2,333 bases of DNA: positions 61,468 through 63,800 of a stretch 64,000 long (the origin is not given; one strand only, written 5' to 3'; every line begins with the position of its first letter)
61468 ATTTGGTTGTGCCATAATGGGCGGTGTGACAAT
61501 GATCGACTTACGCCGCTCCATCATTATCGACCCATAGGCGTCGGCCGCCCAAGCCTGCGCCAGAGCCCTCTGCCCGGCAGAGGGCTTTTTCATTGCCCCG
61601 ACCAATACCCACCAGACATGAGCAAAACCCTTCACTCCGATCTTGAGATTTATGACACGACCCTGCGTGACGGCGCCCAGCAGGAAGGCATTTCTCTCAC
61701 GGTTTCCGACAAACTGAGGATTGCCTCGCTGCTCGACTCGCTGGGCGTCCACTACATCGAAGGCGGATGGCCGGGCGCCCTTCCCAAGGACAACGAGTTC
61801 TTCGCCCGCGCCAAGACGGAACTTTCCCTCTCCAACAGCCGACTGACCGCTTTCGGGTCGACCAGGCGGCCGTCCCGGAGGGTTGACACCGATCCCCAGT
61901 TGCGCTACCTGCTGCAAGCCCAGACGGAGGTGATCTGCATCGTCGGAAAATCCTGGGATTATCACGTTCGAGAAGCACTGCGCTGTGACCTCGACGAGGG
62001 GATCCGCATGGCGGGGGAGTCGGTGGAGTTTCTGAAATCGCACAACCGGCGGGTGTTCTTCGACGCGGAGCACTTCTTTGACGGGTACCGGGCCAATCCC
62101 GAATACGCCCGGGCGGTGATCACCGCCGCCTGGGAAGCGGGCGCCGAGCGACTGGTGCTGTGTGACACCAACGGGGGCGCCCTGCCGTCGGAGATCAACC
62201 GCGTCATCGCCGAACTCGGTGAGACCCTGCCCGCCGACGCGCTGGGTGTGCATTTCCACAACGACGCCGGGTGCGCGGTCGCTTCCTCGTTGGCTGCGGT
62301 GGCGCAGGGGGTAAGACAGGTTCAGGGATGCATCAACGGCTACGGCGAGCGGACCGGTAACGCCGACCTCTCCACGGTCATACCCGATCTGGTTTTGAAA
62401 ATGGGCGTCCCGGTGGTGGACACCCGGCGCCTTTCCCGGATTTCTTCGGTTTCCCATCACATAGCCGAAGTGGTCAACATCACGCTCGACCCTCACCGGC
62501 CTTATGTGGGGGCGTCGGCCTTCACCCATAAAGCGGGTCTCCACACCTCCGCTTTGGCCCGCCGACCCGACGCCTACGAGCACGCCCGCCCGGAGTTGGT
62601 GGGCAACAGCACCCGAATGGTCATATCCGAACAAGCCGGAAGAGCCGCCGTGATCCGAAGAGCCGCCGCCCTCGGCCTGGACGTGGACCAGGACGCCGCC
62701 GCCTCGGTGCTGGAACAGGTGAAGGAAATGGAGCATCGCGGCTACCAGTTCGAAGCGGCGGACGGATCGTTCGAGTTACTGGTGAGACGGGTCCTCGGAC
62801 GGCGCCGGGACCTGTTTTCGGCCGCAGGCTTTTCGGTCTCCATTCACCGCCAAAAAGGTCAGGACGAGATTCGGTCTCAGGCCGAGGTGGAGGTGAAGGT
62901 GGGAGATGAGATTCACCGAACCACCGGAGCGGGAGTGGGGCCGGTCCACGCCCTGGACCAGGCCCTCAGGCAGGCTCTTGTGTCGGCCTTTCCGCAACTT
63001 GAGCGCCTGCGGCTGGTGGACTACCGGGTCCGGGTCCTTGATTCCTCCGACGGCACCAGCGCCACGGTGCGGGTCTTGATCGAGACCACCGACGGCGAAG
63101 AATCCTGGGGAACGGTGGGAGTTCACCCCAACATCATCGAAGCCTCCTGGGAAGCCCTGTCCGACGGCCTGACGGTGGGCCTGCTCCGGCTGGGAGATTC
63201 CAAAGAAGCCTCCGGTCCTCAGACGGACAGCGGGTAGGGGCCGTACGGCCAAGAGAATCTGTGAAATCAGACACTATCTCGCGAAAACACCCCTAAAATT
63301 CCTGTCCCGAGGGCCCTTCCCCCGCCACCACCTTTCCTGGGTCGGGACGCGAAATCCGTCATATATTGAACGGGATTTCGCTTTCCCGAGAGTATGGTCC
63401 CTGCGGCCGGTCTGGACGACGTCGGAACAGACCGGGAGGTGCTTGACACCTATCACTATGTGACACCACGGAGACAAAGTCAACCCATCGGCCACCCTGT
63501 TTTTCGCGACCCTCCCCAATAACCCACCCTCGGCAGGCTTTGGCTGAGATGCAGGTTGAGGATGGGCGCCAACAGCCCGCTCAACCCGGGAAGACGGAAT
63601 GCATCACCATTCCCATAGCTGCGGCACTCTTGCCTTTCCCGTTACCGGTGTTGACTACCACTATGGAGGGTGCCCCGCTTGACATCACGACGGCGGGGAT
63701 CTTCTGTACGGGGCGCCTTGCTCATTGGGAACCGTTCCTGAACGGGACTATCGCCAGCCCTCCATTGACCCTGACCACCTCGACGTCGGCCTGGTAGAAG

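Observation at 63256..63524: Copy B of the structured element, at the convergent 3' ends of cimA and an ABC ATPase gene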

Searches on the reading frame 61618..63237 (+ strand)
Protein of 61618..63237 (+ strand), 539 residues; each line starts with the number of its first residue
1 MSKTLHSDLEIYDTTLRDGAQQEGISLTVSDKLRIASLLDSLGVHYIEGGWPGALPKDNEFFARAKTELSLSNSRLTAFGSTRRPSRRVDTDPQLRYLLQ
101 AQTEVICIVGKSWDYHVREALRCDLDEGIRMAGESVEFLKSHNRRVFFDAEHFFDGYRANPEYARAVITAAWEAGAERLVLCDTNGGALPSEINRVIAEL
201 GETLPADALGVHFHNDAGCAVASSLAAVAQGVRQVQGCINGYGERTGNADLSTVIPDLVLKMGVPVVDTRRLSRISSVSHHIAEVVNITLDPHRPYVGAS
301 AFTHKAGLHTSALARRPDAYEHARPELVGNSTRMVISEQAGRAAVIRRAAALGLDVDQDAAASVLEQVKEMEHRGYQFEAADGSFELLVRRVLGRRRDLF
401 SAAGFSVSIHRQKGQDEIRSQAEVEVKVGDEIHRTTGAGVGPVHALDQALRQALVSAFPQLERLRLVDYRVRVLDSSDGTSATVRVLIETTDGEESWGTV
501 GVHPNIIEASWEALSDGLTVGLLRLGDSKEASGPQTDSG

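Call 27: find_encoding_contigs(protein=window:61618-63237:+, flank=10000, max_places=10)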
Protein window:61618-63237:+ (539 aa): no gene with exactly this product is on record in the collection.

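Call 30: find_homologous_proteins(query=window:61618-63234:+, max_evalue=1e-50)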
Query window:61618-63234:+ (539 aa): 8000 proteins with E <= 1e-50 among 8000 candidates; the best 120 are listed.
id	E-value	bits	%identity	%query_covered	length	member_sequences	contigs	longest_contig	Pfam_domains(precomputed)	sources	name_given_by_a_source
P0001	0.0e+0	1193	100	100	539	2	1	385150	PF22617.2,PF00682.26,PF08502.16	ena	-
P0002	0.0e+0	1045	87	99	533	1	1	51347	PF22617.2,PF00682.26,PF08502.16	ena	-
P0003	0.0e+0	1039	88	99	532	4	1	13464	PF22617.2,PF00682.26,PF08502.16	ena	-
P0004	0.0e+0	1029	87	98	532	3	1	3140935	PF22617.2,PF00682.26,PF08502.16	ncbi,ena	-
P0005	0.0e+0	1025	86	99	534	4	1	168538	PF22617.2,PF00682.26,PF08502.16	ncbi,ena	-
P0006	0.0e+0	1025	87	98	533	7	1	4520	PF22617.2,PF00682.26,PF08502.16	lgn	-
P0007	0.0e+0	1024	87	98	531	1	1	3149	PF22617.2,PF00682.26,PF08502.16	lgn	-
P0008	0.0e+0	1014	85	99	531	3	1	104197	PF22617.2,PF00682.26,PF08502.16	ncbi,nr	ncbi:MAG: citramalate synthase [Actinomycetia bacterium]|nr:citramalate synthase [Actinomycetes bact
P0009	0.0e+0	1013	86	98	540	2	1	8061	PF22617.2,PF00682.26,PF08502.16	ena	-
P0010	1.4e-295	999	84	98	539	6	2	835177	PF22617.2,PF00682.26,PF08502.16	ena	-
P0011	1.6e-294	995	83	99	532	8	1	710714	PF22617.2,PF00682.26,PF08502.16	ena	-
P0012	5.9e-291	984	83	98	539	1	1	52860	PF22617.2,PF00682.26,PF08502.16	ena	-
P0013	2.0e-290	982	83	98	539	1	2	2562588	PF22617.2,PF00682.26,PF08502.16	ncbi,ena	-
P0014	6.9e-290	980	83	97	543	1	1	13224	PF22617.2,PF00682.26,PF08502.16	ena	-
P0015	9.7e-285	963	82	98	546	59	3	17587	PF22617.2,PF00682.26,PF08502.16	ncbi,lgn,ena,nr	ncbi:MAG: citramalate synthase [Acidimicrobiia bacterium]|nr:citramalate synthase [Acidimicrobiia ba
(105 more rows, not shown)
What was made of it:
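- Checked: The context is as described. cimA (+) is 61618-63237; its Pfam domains are HMGL-like, HCS_D2 and LeuA_dimer, and the database holds a 539-aa homologue reported as 100% identical (call 30).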

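Call 31: find_encoding_contigs(protein=P0001, flank=10000, max_places=4)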
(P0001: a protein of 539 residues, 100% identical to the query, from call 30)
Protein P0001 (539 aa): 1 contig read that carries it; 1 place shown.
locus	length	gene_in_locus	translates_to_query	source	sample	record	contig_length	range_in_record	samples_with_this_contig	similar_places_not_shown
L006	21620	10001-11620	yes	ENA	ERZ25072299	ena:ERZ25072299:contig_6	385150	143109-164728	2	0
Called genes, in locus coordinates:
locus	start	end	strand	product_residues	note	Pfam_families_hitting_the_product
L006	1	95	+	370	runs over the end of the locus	PF00923:TAL_FSA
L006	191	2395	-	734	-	PF00580:UvrD-helicase, PF13245:AAA_19, PF13604:AAA_30 (faint), PF01443:Viral_helicase1 (faint), PF13361:UvrD_C, PF13538:UvrD_C_2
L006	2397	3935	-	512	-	PF00117:GATase, PF07722:Peptidase_C26, PF02540:NAD_synthase (weak), PF00958:GMP_synt_C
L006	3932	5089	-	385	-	PF00478:IMPDH, PF01070:FMN_dh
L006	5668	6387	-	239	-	PF21321:HTH_66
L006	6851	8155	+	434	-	PF11376:DUF3179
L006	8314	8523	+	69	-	-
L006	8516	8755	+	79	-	-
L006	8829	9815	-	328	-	PF00579:tRNA-synt_1b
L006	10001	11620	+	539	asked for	PF00682:HMGL-like, PF22617:HCS_D2, PF08502:LeuA_dimer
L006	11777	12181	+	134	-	-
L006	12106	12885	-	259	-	PF00005:ABC_tran, PF13304:AAA_21 (faint)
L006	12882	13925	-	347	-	PF01032:FecCD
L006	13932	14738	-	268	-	PF01497:Peripla_BP_2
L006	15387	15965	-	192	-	PF00293:NUDIX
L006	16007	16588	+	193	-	PF13302:Acetyltransf_3, PF00583:Acetyltransf_1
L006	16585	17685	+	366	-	PF02350:Epimerase_2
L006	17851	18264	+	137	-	-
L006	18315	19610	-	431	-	PF14690:Zn_ribbon_ISL3 (weak), PF01610:DDE_Tnp_ISL3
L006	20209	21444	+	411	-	PF00145:DNA_methylase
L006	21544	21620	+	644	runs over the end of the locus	PF00580:UvrD-helicase, PF13245:AAA_19, PF00580:UvrD-helicase (weak), PF13361:UvrD_C (weak)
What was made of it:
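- Checked: An ABC_tran ATPase (-) has its stop at 63722, followed by FecCD and Peripla_BP_2 genes (call 31).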

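Call 32: find_encoding_contigs(protein=P0004, flank=10000, max_places=3)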
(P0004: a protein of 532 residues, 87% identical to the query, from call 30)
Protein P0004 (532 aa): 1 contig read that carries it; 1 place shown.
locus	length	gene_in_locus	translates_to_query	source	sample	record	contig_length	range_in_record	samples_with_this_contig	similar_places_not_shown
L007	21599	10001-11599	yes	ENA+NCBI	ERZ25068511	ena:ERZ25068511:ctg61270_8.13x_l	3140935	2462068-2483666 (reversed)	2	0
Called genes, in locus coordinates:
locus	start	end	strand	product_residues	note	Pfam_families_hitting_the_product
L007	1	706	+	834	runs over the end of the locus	PF04151:PPC (weak)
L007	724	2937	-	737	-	PF00580:UvrD-helicase, PF13245:AAA_19, PF13604:AAA_30 (faint), PF01443:Viral_helicase1 (faint), PF13361:UvrD_C, PF13538:UvrD_C_2, PF21196:PcrA_UvrD_tudor (weak)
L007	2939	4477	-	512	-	PF00117:GATase, PF07722:Peptidase_C26 (weak), PF02540:NAD_synthase (weak), PF00958:GMP_synt_C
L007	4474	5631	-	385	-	PF00478:IMPDH, PF01070:FMN_dh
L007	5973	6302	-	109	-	-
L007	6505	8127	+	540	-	PF11376:DUF3179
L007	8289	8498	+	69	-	-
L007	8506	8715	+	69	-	-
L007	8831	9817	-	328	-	PF00579:tRNA-synt_1b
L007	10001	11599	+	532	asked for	PF00682:HMGL-like, PF22617:HCS_D2, PF08502:LeuA_dimer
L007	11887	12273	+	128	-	-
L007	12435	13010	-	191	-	PF00293:NUDIX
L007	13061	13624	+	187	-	PF13302:Acetyltransf_3, PF13420:Acetyltransf_4 (weak), PF00583:Acetyltransf_1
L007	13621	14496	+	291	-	PF02350:Epimerase_2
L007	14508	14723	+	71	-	-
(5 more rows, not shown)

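Call 33: find_encoding_contigs(protein=P0013, flank=10000, max_places=3)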
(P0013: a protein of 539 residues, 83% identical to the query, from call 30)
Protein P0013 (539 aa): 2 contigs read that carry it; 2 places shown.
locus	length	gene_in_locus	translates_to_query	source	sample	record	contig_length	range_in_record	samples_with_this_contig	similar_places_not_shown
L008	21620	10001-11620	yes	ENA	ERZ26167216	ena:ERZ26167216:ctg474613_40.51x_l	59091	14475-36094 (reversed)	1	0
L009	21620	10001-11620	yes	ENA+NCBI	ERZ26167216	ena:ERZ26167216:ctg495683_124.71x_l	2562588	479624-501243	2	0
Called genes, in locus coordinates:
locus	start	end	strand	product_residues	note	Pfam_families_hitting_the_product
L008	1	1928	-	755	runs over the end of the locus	PF00580:UvrD-helicase, PF13245:AAA_19, PF13604:AAA_30 (faint), PF01443:Viral_helicase1 (faint), PF13361:UvrD_C, PF13538:UvrD_C_2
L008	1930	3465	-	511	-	PF00117:GATase, PF07722:Peptidase_C26, PF02540:NAD_synthase (faint), PF00958:GMP_synt_C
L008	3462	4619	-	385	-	PF00478:IMPDH, PF01070:FMN_dh, PF01645:Glu_synthase (weak)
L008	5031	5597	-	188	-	-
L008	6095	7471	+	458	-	PF11376:DUF3179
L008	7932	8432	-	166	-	-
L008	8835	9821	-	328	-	PF00579:tRNA-synt_1b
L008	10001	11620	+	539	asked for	PF00682:HMGL-like, PF22617:HCS_D2, PF08502:LeuA_dimer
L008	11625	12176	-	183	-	PF00293:NUDIX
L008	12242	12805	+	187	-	PF13302:Acetyltransf_3, PF00583:Acetyltransf_1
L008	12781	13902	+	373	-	PF13579:Glyco_trans_4_4 (weak), PF02350:Epimerase_2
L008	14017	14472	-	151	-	PF14367:DUF4411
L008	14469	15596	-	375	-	PF01381:HTH_3, PF06114:Peptidase_M78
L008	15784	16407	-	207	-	-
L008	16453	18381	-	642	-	PF00456:Transketolase_N, PF02779:Transket_pyr, PF02780:Transketolase_C, PF22613:Transketolase_C_1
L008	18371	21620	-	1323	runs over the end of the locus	PF01471:PG_binding_1 (weak), PF09374:PG_binding_3 (faint), PF01471:PG_binding_1, PF08486:SpoIID, PF00041:fn3, PF01471:PG_binding_1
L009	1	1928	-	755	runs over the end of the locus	PF00580:UvrD-helicase, PF13245:AAA_19, PF13604:AAA_30 (faint), PF01443:Viral_helicase1 (faint), PF13361:UvrD_C, PF13538:UvrD_C_2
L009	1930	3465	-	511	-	PF00117:GATase, PF07722:Peptidase_C26, PF02540:NAD_synthase (faint), PF00958:GMP_synt_C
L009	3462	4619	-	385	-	PF00478:IMPDH, PF01070:FMN_dh, PF01645:Glu_synthase (weak)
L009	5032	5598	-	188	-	-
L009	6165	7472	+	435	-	PF11376:DUF3179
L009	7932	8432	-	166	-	-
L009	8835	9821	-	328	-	PF00579:tRNA-synt_1b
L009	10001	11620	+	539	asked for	PF00682:HMGL-like, PF22617:HCS_D2, PF08502:LeuA_dimer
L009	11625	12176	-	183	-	PF00293:NUDIX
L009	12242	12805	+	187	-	PF13302:Acetyltransf_3, PF00583:Acetyltransf_1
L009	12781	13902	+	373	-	PF13579:Glyco_trans_4_4 (weak), PF02350:Epimerase_2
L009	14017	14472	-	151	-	PF14367:DUF4411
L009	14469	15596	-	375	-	PF01381:HTH_3, PF06114:Peptidase_M78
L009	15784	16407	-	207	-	-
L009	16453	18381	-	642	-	PF00456:Transketolase_N, PF02779:Transket_pyr, PF02780:Transketolase_C, PF22613:Transketolase_C_1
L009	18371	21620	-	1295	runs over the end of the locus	PF01471:PG_binding_1 (weak), PF09374:PG_binding_3 (faint), PF01471:PG_binding_1, PF08486:SpoIID, PF00041:fn3, PF01471:PG_binding_1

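Call 42: list_cluster_members(proteins=[L006:11777-12178:+, L003:10930-11211:-])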
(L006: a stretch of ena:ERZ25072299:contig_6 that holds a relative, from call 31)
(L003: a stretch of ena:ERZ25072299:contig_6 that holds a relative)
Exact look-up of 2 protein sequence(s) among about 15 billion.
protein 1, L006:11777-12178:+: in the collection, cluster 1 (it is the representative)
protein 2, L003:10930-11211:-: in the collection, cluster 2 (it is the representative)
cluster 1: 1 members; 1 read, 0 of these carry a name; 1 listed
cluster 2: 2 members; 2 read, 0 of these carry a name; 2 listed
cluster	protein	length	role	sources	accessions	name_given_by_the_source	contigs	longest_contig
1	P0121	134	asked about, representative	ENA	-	-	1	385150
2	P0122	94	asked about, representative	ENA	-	-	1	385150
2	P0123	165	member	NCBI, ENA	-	-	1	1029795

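Call 51: find_encoding_contigs(protein=P0002, flank=10000, max_places=3)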
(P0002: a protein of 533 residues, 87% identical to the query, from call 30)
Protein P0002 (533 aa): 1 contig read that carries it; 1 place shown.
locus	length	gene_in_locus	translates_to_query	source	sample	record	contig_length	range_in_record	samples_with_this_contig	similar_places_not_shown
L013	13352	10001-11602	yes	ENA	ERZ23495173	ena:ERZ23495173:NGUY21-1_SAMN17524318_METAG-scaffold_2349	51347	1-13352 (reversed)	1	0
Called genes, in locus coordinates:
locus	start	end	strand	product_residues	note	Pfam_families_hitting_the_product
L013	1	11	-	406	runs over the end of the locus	PF08442:ATP-grasp_2, PF24948:Citrate_synth_N, PF00549:Ligase_CoA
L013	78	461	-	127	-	PF02310:B12-binding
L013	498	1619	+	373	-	PF00923:TAL_FSA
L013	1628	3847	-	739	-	PF00580:UvrD-helicase, PF13245:AAA_19, PF13604:AAA_30 (faint), PF01443:Viral_helicase1 (faint), PF13361:UvrD_C, PF13538:UvrD_C_2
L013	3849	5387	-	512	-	PF00117:GATase, PF07722:Peptidase_C26, PF02540:NAD_synthase (faint), PF00958:GMP_synt_C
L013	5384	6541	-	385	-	PF00478:IMPDH, PF01070:FMN_dh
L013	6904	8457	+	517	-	PF11376:DUF3179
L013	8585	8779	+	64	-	-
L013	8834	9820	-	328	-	PF00579:tRNA-synt_1b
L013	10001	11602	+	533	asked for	PF00682:HMGL-like, PF22617:HCS_D2, PF08502:LeuA_dimer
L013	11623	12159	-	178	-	PF00293:NUDIX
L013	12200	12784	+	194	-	PF13302:Acetyltransf_3, PF00583:Acetyltransf_1, PF13420:Acetyltransf_4 (weak)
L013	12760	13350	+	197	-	?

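Call 52: find_encoding_contigs(protein=P0003, flank=10000, max_places=3)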
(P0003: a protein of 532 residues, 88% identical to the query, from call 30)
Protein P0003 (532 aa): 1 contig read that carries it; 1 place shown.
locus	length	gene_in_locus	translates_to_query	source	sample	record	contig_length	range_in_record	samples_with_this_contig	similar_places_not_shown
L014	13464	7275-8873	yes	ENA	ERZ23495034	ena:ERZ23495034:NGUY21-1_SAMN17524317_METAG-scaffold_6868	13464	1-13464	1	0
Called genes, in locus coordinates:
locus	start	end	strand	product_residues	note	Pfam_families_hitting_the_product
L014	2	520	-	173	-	?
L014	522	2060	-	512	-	PF00117:GATase, PF07722:Peptidase_C26, PF02540:NAD_synthase (faint), PF00958:GMP_synt_C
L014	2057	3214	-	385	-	PF00478:IMPDH, PF01070:FMN_dh, PF05690:ThiG (faint)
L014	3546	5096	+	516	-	PF11376:DUF3179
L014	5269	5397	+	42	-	-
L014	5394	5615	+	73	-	-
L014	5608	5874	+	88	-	-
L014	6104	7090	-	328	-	PF00579:tRNA-synt_1b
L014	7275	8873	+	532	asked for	PF00682:HMGL-like, PF22617:HCS_D2, PF08502:LeuA_dimer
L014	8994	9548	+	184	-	-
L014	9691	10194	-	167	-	PF00293:NUDIX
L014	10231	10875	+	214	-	PF13302:Acetyltransf_3, PF13420:Acetyltransf_4 (weak), PF00583:Acetyltransf_1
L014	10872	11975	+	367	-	PF13579:Glyco_trans_4_4 (weak), PF02350:Epimerase_2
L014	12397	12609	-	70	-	-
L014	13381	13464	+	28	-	?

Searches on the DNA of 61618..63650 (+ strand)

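Call 7: search_rna_families(source=window, start=63150, end=63650, threshold=evalue, max_evalue=10, show_alignments=3)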
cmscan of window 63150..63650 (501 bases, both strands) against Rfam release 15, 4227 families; matches with E-value up to 10: 2.
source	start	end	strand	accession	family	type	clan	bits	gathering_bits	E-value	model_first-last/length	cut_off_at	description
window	63337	63397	+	RF00735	mir-367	Gene; miRNA;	-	15.5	54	2.1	1-68/68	no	mir-367 microRNA precursor family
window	63350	63380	-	RF00823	lsy-6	Gene; miRNA;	-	14.3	60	5.4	21-54/74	no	lsy-6 microRNA precursor family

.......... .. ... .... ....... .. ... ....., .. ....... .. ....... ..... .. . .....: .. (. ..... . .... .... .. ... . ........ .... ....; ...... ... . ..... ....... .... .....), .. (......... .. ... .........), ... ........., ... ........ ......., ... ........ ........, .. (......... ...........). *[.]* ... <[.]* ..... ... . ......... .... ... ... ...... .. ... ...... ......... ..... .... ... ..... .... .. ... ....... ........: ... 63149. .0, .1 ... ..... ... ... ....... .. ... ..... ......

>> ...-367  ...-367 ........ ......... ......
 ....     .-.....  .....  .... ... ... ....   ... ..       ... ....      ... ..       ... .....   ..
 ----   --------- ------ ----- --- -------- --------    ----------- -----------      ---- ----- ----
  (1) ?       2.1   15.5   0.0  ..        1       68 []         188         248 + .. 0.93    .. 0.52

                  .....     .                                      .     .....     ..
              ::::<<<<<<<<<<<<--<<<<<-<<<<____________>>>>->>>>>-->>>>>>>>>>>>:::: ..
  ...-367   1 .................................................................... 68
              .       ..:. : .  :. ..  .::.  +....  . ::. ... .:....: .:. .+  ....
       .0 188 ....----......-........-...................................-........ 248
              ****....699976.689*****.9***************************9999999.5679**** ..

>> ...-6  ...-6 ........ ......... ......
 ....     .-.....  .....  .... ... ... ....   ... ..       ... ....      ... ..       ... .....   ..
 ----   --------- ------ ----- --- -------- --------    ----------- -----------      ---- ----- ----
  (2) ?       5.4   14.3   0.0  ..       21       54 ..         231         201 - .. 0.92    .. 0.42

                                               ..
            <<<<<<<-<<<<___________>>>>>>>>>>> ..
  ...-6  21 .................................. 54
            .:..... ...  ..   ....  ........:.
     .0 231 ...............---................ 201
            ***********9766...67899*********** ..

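Call 78: search_rna_families(sources=[L006, L010, L001], threshold=gathering)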
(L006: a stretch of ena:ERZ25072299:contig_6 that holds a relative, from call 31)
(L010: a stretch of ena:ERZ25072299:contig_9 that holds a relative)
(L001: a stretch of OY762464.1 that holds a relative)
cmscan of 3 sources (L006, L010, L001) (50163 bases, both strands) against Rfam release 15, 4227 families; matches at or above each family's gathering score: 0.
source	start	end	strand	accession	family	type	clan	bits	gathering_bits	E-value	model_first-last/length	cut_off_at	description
